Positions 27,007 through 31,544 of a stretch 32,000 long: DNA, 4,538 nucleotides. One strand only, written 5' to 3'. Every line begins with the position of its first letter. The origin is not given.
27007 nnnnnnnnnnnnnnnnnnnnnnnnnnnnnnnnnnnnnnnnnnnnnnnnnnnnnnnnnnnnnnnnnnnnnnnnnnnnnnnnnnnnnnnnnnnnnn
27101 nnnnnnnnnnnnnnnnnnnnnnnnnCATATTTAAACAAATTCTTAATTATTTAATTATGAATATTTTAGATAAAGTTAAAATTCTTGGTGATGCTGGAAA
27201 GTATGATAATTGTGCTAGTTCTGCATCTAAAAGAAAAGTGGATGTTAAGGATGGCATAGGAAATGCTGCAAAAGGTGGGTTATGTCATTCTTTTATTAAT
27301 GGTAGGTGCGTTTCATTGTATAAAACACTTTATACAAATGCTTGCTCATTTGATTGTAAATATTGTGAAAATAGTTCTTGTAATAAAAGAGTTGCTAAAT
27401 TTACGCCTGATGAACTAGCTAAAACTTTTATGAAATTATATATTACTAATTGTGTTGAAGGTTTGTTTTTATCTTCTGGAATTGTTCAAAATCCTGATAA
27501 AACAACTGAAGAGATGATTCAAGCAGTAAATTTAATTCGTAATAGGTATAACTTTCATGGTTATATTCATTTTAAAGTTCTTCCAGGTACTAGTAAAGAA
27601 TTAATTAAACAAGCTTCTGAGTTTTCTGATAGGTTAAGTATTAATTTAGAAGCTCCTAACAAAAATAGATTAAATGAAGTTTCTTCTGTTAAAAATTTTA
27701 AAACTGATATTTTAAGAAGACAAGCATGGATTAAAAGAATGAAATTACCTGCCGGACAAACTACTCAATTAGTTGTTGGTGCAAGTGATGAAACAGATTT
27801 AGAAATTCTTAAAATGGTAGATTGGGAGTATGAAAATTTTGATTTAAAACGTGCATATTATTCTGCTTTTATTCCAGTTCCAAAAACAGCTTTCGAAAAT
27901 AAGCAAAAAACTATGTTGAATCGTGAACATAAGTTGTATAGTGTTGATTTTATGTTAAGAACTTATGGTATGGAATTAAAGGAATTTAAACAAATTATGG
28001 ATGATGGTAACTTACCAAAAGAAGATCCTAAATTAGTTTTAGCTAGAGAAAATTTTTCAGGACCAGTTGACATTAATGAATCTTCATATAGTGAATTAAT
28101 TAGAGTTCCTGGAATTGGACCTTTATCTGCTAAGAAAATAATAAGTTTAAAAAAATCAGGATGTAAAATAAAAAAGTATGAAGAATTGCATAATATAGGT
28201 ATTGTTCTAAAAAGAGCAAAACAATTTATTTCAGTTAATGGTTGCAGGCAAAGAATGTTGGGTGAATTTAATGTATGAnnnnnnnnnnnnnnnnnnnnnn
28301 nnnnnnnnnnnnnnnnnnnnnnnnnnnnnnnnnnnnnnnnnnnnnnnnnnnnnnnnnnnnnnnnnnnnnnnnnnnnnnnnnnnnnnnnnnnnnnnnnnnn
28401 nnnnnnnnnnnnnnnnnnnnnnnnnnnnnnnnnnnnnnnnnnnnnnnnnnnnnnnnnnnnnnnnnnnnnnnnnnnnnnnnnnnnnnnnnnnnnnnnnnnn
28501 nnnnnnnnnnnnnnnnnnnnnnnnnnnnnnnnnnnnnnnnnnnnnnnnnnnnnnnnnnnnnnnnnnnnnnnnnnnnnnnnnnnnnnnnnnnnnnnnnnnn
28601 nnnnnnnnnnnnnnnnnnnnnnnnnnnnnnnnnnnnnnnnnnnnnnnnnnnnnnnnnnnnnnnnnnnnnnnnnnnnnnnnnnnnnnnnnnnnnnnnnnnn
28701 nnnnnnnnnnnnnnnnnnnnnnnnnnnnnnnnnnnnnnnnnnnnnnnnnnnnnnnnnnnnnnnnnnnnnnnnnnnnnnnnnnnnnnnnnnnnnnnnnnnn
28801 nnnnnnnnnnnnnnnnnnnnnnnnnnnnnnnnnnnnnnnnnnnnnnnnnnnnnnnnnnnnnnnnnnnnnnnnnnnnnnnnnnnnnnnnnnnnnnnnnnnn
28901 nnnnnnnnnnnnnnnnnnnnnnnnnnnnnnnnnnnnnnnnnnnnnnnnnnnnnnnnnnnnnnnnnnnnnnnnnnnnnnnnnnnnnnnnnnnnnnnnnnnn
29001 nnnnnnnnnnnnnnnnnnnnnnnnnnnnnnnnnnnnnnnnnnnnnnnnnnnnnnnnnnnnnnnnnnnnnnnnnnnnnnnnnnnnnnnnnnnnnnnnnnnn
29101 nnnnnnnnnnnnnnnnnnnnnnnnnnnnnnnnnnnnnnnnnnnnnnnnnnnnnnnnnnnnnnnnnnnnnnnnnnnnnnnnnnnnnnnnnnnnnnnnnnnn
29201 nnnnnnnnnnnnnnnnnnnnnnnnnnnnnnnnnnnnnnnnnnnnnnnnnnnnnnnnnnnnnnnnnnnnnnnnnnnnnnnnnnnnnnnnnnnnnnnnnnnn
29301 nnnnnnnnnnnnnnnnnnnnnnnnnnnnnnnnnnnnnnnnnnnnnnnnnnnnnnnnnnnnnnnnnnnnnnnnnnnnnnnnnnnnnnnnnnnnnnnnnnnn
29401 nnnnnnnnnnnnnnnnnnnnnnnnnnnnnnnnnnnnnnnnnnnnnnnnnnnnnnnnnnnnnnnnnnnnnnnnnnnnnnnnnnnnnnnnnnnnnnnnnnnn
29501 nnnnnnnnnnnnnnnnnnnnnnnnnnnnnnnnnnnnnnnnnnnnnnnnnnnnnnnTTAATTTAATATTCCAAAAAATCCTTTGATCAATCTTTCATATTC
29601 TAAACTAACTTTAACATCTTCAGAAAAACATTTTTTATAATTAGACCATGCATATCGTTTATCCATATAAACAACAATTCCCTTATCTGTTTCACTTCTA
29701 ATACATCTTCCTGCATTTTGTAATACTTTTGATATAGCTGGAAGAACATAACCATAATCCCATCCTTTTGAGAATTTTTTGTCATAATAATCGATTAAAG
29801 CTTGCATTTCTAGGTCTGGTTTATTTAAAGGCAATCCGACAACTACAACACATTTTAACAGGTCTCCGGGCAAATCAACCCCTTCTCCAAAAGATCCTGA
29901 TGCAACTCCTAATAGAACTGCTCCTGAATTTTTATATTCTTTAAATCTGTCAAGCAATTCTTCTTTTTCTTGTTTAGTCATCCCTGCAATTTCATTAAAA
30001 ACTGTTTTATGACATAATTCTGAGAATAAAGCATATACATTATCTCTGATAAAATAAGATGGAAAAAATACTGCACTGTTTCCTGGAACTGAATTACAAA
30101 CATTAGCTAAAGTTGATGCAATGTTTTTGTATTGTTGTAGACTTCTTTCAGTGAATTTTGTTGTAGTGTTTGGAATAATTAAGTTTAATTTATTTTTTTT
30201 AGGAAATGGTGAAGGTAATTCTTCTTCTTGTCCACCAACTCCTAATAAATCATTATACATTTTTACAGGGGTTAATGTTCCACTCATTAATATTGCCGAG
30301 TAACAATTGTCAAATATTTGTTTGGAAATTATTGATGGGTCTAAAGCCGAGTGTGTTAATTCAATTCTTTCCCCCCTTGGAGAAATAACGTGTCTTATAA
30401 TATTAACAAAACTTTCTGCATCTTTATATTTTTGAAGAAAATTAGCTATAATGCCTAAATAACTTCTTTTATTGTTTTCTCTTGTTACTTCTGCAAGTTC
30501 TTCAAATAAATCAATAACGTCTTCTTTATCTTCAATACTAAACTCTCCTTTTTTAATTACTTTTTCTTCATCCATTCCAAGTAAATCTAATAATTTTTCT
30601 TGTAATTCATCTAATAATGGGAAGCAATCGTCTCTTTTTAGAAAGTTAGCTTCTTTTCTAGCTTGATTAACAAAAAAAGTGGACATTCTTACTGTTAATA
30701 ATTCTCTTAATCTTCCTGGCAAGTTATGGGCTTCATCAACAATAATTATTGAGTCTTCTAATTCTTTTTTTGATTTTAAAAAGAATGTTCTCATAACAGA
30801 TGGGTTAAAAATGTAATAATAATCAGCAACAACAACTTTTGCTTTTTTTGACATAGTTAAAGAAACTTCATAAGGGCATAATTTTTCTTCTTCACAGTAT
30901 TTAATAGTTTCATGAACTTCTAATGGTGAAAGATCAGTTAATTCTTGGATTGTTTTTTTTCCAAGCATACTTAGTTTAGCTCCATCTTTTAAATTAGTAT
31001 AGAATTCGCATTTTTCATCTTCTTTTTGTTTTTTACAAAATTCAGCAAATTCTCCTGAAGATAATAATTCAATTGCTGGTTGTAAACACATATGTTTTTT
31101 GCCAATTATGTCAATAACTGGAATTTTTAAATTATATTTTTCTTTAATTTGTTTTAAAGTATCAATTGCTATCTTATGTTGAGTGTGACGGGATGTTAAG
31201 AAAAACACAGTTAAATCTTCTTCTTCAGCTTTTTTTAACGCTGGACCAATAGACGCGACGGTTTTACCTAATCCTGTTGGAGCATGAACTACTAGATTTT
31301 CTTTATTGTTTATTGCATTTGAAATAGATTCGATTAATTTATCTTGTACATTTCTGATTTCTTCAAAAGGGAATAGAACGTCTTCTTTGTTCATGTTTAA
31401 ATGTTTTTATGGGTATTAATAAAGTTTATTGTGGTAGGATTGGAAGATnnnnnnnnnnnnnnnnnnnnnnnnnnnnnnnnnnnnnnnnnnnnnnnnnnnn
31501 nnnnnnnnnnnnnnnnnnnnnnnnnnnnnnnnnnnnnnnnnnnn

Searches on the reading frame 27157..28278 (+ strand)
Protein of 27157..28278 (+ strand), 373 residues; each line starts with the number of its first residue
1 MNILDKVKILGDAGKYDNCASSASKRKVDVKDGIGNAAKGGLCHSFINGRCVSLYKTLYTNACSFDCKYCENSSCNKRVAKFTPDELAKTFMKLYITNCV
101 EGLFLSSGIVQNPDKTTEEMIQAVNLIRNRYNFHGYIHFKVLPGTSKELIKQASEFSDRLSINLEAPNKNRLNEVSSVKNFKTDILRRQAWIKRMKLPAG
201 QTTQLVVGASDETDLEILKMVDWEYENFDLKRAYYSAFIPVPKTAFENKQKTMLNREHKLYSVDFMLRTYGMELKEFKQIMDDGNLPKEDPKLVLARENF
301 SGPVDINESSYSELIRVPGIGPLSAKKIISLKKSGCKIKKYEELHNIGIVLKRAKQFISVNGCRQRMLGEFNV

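Call 10: search_protein_families(library=pfam, proteins=[window:27157-28278:+], max_evalue=0.001)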
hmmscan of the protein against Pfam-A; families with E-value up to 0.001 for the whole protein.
window:27157-28278:+ (373 aa): 3 families
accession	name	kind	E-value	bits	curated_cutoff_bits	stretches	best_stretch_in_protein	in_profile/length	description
PF04055.27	Radical_SAM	-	7.7e-11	42.9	29.5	1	59-223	3-165/166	Radical SAM superfamily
PF12836.13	HHH_3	-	6.7e-09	36.2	27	1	303-347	5-49/65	Helix-hairpin-helix motif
PF13353.11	Fer4_12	-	0.00029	21.6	22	1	57-151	9-107/137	4Fe-4S single cluster domain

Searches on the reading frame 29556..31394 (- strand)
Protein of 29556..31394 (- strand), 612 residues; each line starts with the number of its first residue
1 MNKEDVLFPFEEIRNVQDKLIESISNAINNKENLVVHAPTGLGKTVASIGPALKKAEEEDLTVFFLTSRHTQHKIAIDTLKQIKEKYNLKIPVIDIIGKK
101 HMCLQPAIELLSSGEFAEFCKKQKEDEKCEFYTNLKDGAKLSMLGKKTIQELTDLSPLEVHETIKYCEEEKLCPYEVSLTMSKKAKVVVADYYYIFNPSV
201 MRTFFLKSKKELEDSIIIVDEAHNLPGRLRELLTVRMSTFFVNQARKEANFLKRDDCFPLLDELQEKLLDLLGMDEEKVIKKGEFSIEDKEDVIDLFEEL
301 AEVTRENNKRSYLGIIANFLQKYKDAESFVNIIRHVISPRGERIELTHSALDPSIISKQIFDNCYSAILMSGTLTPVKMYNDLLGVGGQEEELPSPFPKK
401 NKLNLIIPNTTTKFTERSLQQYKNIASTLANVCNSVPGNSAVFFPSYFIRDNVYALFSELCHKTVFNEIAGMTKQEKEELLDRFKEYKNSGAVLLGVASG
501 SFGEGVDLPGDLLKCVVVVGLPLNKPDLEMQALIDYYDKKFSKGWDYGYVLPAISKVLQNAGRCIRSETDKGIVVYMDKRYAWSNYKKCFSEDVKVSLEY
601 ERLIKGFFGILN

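Call 10: search_protein_families(library=pfam, proteins=[window:29556-31394:-], max_evalue=0.001)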
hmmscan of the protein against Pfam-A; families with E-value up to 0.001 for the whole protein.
window:29556-31394:- (612 aa): 6 families
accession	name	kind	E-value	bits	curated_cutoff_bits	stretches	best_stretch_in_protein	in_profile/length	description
PF13307.12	Helicase_C_2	-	1.1e-44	153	25.3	1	430-594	2-167/170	Helicase C-terminal domain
PF06733.21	DEAD_2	-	7.9e-24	84.7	21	1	70-238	6-168/172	DEAD_2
PF06777.17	HBB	-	7.2e-13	49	30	1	291-415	67-189/190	Helical and beta-bridge domain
PF04851.21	ResIII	-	1.8e-11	44.6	22.5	1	12-227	3-139/164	Type III restriction enzyme, res subunit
PF00270.35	DEAD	-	1.9e-08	34.6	26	1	16-98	3-81/167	DEAD/DEAH box helicase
PF00271.37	Helicase_C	-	0.00026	21.7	23.5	0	463-566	39-108/110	Helicase conserved C-terminal domain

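Call 56: find_encoding_contigs(protein=window:29556-31394:-, flank=10000, max_places=3)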
Protein window:29556-31394:- (612 aa): 2 contigs read that carry it; 1 place shown.
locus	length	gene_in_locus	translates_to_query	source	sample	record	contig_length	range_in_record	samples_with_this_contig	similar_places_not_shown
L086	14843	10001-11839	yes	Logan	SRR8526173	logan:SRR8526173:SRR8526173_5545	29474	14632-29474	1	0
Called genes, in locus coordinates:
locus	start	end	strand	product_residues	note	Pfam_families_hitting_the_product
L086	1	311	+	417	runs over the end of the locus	PF20706:GT4-conflict (weak), PF00534:Glycos_transf_1, PF13692:Glyco_trans_1_4, PF13524:Glyco_trans_1_2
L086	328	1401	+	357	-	-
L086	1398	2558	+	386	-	PF04932:Wzy_C (weak)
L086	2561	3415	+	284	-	PF00535:Glycos_transf_2, PF10111:Glyco_tranf_2_2, PF13641:Glyco_tranf_2_3 (weak)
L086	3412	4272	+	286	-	PF00535:Glycos_transf_2, PF10111:Glyco_tranf_2_2 (weak)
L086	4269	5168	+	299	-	PF00535:Glycos_transf_2, PF10111:Glyco_tranf_2_2, PF13641:Glyco_tranf_2_3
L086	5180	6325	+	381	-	PF00534:Glycos_transf_1, PF13692:Glyco_trans_1_4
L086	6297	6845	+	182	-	PF00132:Hexapep (faint)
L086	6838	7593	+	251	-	PF00535:Glycos_transf_2, PF10111:Glyco_tranf_2_2, PF13641:Glyco_tranf_2_3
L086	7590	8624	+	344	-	PF04577:Glyco_transf_61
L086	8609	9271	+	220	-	PF02397:Bac_transf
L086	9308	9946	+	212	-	PF02397:Bac_transf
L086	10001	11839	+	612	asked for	PF00270:DEAD (weak), PF04851:ResIII, PF06733:DEAD_2, PF13307:Helicase_C_2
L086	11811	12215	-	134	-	-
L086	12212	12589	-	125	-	-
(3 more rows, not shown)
